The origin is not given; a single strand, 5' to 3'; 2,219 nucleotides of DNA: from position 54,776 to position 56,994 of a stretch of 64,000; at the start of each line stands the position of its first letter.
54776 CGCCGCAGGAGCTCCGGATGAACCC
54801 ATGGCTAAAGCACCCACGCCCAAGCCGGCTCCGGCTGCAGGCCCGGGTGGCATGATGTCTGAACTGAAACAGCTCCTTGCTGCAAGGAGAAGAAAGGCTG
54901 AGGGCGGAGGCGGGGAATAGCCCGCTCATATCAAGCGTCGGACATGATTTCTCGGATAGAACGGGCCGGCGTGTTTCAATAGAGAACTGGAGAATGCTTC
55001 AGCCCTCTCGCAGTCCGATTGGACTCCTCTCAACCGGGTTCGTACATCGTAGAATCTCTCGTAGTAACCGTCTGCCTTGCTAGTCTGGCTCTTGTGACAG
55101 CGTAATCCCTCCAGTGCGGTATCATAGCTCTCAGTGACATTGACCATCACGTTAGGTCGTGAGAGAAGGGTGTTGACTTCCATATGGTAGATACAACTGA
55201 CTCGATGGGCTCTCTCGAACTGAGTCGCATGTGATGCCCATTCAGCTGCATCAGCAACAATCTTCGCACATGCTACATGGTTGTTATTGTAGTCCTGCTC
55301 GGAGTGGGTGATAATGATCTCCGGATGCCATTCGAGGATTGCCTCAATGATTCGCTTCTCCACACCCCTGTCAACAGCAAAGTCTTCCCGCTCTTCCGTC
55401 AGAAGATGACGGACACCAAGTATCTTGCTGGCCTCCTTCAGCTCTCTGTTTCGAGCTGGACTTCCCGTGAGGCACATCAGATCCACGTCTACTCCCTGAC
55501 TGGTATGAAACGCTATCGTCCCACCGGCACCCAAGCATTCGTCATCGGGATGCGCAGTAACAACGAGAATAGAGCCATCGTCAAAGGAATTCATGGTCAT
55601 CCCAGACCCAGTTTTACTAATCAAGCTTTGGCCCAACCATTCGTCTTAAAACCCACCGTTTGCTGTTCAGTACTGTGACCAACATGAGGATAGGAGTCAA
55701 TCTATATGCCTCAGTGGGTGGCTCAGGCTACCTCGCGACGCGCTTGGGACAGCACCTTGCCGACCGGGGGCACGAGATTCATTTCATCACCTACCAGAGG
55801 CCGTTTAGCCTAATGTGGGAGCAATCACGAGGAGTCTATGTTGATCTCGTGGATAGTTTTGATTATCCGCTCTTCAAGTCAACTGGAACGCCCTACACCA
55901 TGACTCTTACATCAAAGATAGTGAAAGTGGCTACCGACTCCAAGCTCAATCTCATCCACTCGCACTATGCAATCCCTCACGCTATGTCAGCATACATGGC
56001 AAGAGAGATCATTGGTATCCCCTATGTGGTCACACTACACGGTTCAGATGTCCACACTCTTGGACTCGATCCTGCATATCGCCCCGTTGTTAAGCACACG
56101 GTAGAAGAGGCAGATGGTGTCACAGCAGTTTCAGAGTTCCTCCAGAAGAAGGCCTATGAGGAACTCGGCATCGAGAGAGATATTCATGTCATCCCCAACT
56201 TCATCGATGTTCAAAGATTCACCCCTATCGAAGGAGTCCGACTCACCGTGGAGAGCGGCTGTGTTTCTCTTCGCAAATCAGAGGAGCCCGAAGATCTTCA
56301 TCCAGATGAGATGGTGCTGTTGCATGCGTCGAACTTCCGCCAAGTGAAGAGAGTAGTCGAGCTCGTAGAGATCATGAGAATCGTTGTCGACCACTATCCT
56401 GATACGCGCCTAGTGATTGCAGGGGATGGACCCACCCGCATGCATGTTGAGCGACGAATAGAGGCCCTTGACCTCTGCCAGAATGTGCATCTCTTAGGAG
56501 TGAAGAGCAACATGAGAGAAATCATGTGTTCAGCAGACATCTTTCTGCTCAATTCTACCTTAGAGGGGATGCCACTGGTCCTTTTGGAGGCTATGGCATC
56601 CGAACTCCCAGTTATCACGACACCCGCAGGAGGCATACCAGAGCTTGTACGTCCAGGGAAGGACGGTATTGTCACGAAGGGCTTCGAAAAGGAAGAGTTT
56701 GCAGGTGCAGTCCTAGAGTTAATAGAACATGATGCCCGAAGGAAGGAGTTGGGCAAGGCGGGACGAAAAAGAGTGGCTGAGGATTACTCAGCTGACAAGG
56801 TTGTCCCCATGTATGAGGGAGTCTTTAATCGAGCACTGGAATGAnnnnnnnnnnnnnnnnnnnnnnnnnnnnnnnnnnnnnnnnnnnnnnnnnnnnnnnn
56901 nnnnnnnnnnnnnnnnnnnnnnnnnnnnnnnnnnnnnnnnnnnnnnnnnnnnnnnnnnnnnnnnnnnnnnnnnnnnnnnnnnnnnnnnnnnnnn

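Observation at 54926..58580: Bacillithiol-type (BshB/BshA/BshC-like) low-molecular-weight-thiol biosynthesis cluster in an archaeal context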

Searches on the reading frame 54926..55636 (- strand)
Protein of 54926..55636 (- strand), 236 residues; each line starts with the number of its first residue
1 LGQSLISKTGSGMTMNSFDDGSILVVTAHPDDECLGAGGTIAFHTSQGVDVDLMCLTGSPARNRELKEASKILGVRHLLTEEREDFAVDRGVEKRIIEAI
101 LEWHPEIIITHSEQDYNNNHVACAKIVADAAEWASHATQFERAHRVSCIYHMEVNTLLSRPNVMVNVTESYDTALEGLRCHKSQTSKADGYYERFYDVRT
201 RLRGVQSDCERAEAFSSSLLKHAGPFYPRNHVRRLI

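Call 3: search_protein_families(library=ncbifam, proteins=[window:54926-55636:-], max_evalue=0.01)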
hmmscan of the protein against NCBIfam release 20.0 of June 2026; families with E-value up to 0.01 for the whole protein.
window:54926-55636:- (236 aa): 4 families
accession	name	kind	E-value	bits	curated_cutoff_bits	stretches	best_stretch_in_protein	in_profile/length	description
TIGR04001.1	thiol_BshB1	equivalog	4.5e-24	85.4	182.5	1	23-196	4-190/226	bacillithiol biosynthesis deacetylase BshB1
TIGR04000.1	thiol_BshB2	equivalog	3.9e-17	62.6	195.25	1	23-187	3-187/217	bacillithiol biosynthesis deacetylase BshB2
TIGR03445.1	mycothiol_MshB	equivalog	1.3e-07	31.7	224.35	1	24-57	1-34/284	N-acetyl-1-D-myo-inositol-2-amino-2-deoxy-alpha-D-glucopyranoside deacetylase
TIGR03446.1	mycothiol_Mca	equivalog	3.2e-06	26.9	277.15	0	23-58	3-38/283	mycothiol conjugate amidase Mca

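Call 4: search_protein_families(library=pfam, proteins=[window:54926-55636:-], max_evalue=0.01)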
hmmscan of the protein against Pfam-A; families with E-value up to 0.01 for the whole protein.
window:54926-55636:- (236 aa): 1 family
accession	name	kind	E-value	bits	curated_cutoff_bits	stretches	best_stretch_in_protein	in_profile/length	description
PF02585.22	PIG-L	-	3.3e-19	70.1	28.2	1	24-130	1-128/129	GlcNAc-PI de-N-acetylase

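Call 7: search_solved_structures(query=window:54926-55636:-, max_evalue=0.001, show_alignments=2)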
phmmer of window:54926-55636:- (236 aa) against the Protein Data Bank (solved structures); distinct sequences matched with E-value up to 0.001: 12.
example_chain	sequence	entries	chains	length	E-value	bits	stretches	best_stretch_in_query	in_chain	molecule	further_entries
2ixd_A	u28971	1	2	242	1.3e-13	54.4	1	23-190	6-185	LMBE-RELATED PROTEIN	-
8bgn_A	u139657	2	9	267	9.4e-10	41.8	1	21-215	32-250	Diacetylchitobiose deacetylase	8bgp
8bgo_A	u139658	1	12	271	1e-09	41.7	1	21-215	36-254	Diacetylchitobiose deacetylase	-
3wl4_A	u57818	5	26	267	6.4e-09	39.1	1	16-215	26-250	Uncharacterized protein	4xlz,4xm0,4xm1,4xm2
6p2t_A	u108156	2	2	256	6.7e-09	39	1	21-218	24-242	N-acetyl-alpha-D-glucosaminyl L-malate deacetylase 1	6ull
1uan_A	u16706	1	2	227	4.5e-07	33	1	23-135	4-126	hypothetical protein TT1542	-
3we7_A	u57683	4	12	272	2.2e-06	30.8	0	16-77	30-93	Putative uncharacterized protein PH0499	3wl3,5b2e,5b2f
5cgz_A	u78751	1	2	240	2.2e-06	30.7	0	22-58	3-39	4-oxalmesaconate hydratase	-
5bmo_A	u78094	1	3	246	0.00013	25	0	19-115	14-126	Putative uncharacterized protein LnmX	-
1q7t_A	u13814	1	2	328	0.0006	22.8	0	22-56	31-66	hypothetical protein Rv1170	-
1q74_A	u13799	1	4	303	0.00067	22.6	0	23-57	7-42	1D-myo-inositol 2-acetamido-2-deoxy-alpha-D-glucopyranoside Deacetylase (MshB)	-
4ewl_A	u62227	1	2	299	0.00071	22.6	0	23-57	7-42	1D-myo-inositol 2-acetamido-2-deoxy-alpha-D-glucopyranoside deacetylase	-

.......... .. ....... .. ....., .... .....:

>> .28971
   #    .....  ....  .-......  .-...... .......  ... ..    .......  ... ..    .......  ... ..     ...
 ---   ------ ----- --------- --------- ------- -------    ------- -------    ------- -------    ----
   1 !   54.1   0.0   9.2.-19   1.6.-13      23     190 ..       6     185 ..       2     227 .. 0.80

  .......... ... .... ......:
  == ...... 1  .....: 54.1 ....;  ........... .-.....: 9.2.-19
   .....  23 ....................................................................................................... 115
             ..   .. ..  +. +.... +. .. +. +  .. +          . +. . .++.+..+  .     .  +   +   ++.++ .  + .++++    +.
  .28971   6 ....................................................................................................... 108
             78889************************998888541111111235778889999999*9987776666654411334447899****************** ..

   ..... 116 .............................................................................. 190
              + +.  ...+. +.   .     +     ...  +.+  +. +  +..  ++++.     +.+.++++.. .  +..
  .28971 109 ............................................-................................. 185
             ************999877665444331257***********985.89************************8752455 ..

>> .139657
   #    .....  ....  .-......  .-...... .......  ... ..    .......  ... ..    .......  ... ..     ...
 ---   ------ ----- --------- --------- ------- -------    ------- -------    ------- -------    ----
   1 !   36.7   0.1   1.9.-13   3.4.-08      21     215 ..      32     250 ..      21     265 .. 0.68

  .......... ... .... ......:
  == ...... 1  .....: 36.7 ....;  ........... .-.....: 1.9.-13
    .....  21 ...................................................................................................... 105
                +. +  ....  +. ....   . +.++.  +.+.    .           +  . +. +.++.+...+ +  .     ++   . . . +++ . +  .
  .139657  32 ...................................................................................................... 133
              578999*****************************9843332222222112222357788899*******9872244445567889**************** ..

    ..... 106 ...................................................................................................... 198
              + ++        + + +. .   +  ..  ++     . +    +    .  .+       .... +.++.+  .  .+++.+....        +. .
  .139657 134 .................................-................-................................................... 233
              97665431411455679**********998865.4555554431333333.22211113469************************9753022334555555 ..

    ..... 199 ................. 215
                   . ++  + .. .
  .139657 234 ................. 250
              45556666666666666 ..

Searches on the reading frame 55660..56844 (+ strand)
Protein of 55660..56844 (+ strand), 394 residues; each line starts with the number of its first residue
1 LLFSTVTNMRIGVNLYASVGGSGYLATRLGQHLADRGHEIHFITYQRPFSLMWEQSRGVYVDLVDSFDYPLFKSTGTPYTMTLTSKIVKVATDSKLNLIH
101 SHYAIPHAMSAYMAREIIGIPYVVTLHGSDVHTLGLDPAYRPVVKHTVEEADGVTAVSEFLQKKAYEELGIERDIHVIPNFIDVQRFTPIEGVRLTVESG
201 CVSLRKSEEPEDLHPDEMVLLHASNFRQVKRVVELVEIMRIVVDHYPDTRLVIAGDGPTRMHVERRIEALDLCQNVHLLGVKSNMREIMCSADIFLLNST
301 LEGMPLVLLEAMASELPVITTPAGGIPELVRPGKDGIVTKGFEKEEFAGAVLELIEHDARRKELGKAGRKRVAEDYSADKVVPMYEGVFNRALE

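Call 3: search_protein_families(library=ncbifam, proteins=[window:55660-56844:+], max_evalue=0.01)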
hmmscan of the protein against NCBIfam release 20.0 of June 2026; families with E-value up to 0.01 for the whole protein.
window:55660-56844:+ (394 aa): 38 families (the best 25 are shown)
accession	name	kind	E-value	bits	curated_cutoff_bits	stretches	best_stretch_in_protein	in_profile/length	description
TIGR03999.1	thiol_BshA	equivalog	7.6e-110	367.4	273.7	1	9-393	1-374/375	N-acetyl-alpha-D-glucosaminyl L-malate synthase BshA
TIGR03088.1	stp2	hypoth_equivalog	3.6e-42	144.7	409.05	1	80-393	66-374/374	TIGR03088 family PEP-CTERM/XrtA system glycosyltransferase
NF041876.1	EPS_EpsE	equivalog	9.2e-38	130.5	400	1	80-379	98-383/389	exopolysaccharide biosynthesis GT4 family glycosyltransferase EpsE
NF047684.1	TeichurnBiosyTuaC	equivalog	1e-36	126.8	550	1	92-382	103-379/391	teichuronic acid biosynthesis protein TuaC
NF038229.1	Glyco4_Geo_Pelo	equivalog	1.3e-34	119.7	400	1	86-392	46-336/338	GPMC system family 4 glycosyltransferase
TIGR02149.1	glgA_Coryne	subfamily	1.2e-22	80.6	302.4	1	87-385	75-387/391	glycogen synthase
TIGR04047.1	MSMEG_0565_glyc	hypoth_equivalog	3.4e-20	72.5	259.85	1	86-379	77-365/373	MSMEG_0565 family glycosyltransferase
NF053787.1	GlcN_PG_synth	equivalog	1.3e-19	70.3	480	1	96-385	83-352/361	N-acetylglucosaminyl phosphatidylglycerol synthase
TIGR04063.1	stp3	hypoth_equivalog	2.8e-17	62.7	442.05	1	82-393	79-396/397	TIGR04063 family PEP-CTERM/XrtA system glycosyltransferase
TIGR04157.1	glyco_rSAM_CFB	subfamily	4.8e-17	62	400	1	211-381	221-398/406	TIGR04157 family glycosyltransferase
NF038011.1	PelF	equivalog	1.1e-16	60.9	100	1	149-387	256-487/489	GT4 family glycosyltransferase PelF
TIGR03449.1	mycothiol_MshA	equivalog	1.8e-16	60.1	462.5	1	28-391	29-402/406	D-inositol-3-phosphate glycosyltransferase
NF049988.1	MGlcDAGSynMgs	equivalog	2.2e-16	60.2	400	1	211-380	207-375/398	alpha-monoglucosyldiacylglycerol synthase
NF047880.1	glyco_SdgA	exception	1.2e-15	57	800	1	217-388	315-486/488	serine-aspartate repeat adhesin O-glycosyltransferase SdgA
NF007640.0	PRK10307.1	subfamily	6.4e-14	51.7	276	1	146-383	167-398/411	WcaI family glycosyltransferase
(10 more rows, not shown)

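Call 4: search_protein_families(library=pfam, proteins=[window:55660-56844:+], max_evalue=0.01)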
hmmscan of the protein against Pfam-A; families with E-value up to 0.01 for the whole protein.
window:55660-56844:+ (394 aa): 7 families
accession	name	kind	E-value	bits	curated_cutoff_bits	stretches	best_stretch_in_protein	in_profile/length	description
PF00534.26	Glycos_transf_1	-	1.6e-35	122.6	26.4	1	211-371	9-172/172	Glycosyl transferases group 1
PF13692.12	Glyco_trans_1_4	-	2.2e-31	109.4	27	1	219-356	3-141/142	Glycosyl transferases group 1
PF13439.12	Glyco_transf_4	-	6.8e-27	95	28.5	1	19-186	1-170/170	Glycosyltransferase Family 4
PF13579.12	Glyco_trans_4_4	-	2e-18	67.7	29.7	1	20-180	1-157/158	Glycosyl transferase 4-like domain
PF13524.12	Glyco_trans_1_2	-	8.9e-12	45.6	25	1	282-380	37-137/144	Glycosyl transferase-like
PF13477.12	Glyco_trans_4_2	-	1.2e-09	38.9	23.4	1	22-157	10-138/139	Glycosyl transferase 4-like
PF20706.3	GT4-conflict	-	0.00049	19.6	26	1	226-333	208-323/385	Family 4 Glycosyltransferase in conflict systems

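Call 6: search_solved_structures(query=window:55660-56844:+, max_evalue=1e-10, show_alignments=2)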
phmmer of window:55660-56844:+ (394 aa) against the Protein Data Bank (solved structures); distinct sequences matched with E-value up to 1e-10: 14.
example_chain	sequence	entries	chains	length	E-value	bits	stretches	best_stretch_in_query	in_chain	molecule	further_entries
3mbo_A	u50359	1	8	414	1.2e-69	238.5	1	8-390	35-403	Glycosyltransferase, group 1 family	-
2jjm_A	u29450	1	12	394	1.4e-69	238.3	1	8-390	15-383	GLYCOSYL TRANSFERASE, GROUP 1 FAMILY PROTEIN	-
5d00_A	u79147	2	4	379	1.2e-67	231.9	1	8-389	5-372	N-acetyl-alpha-D-glucosaminyl L-malate synthase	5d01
6d9t_A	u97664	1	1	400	3.4e-58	200.8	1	8-392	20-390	Glycosyl transferase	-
6n1x_A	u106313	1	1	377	3.4e-58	200.8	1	8-392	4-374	Glycosyltransferase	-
3oka_A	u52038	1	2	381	2.9e-21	79.3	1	81-377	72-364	GDP-mannose-dependent alpha-(1-6)-phosphatidylinositol monomannoside mannosyltransferase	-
3okc_A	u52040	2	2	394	3.2e-21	79.1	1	81-378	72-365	GDP-mannose-dependent alpha-(1-6)-phosphatidylinositol monomannoside mannosyltransferase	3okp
6tvp_A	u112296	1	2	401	7.6e-15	58.2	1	81-380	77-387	Alpha-maltose-1-phosphate synthase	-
4x6l_A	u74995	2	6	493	7.2e-14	54.9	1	216-390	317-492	TarM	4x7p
4x7m_A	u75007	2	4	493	7.2e-14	54.9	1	216-390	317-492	TarM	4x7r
4wac_A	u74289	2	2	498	7.4e-14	54.9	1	216-390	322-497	Glycosyl transferase, group 1 family protein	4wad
7qnt_AAA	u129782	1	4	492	1.3e-13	54.1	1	215-390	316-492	TarM(Se)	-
7qd7_AAA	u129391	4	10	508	1.4e-13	54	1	215-390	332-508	TarM(Se)_G117R | TarM(Se)_G117R-4RboP | TarM(Se)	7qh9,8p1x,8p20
7qsg_A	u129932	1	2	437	2.2e-11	46.8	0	174-393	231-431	D-inositol 3-phosphate glycosyltransferase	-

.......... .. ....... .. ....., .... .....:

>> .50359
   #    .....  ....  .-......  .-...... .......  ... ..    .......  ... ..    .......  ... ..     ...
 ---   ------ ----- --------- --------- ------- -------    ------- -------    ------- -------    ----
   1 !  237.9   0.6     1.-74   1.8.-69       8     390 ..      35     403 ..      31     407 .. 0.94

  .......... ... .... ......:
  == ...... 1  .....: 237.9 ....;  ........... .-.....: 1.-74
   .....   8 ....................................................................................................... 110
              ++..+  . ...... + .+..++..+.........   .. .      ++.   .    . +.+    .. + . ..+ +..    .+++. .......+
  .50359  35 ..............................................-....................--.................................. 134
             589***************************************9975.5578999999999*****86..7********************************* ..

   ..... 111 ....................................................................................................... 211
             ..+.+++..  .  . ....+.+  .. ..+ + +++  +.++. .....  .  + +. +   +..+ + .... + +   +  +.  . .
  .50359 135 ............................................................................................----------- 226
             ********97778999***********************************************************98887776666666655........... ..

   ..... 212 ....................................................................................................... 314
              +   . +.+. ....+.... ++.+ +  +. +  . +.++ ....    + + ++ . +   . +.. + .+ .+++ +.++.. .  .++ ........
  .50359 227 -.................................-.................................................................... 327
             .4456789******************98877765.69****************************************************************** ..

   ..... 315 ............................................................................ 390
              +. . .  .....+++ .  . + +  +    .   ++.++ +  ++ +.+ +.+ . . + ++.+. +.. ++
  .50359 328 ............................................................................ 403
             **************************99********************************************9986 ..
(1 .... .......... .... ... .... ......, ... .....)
